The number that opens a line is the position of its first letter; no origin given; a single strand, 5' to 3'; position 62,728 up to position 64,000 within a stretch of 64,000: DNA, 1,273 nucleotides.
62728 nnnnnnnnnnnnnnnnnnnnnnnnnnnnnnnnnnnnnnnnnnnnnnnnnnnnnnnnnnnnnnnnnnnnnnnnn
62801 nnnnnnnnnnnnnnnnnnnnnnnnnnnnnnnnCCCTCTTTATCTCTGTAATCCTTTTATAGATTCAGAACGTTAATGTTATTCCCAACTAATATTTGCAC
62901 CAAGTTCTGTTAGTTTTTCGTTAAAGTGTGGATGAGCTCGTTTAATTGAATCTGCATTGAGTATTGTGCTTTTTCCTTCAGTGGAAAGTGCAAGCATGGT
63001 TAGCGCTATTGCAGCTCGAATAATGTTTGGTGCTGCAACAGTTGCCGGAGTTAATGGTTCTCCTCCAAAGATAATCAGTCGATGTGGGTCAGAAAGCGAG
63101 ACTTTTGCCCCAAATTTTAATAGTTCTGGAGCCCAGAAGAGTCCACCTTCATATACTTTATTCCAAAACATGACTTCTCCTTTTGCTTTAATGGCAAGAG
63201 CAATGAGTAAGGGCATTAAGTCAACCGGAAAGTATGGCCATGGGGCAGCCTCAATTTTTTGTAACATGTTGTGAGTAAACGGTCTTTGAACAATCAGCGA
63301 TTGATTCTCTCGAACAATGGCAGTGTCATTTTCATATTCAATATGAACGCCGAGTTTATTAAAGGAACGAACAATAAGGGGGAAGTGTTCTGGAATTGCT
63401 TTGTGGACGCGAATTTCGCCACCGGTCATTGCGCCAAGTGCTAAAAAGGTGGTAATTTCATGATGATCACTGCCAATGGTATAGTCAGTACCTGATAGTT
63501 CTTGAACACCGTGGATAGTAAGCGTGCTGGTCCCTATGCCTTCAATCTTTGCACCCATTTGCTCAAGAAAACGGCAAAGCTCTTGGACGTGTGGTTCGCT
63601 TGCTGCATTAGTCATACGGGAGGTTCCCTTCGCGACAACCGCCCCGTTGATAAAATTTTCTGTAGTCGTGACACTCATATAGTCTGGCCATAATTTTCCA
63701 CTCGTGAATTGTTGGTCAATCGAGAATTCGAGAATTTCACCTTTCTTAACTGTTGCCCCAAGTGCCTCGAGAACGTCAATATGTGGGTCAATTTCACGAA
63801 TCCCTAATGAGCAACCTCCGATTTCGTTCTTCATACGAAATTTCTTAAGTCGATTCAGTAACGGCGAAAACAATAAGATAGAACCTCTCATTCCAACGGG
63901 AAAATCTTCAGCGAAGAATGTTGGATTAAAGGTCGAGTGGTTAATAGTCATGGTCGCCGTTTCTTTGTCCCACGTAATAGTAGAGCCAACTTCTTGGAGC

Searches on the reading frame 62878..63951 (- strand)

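Call 23: search_protein_families(library=pfam, proteins=[window:62878-63951:-], max_evalue=0.001)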
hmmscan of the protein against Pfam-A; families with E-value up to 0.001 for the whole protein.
window:62878-63951:- (357 aa): 1 family
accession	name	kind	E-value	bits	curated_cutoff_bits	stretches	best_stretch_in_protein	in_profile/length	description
PF00275.25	EPSP_synthase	-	1e-47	163.3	22.8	1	11-347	77-417/417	EPSP synthase (3-phosphoshikimate 1-carboxyvinyltransferase)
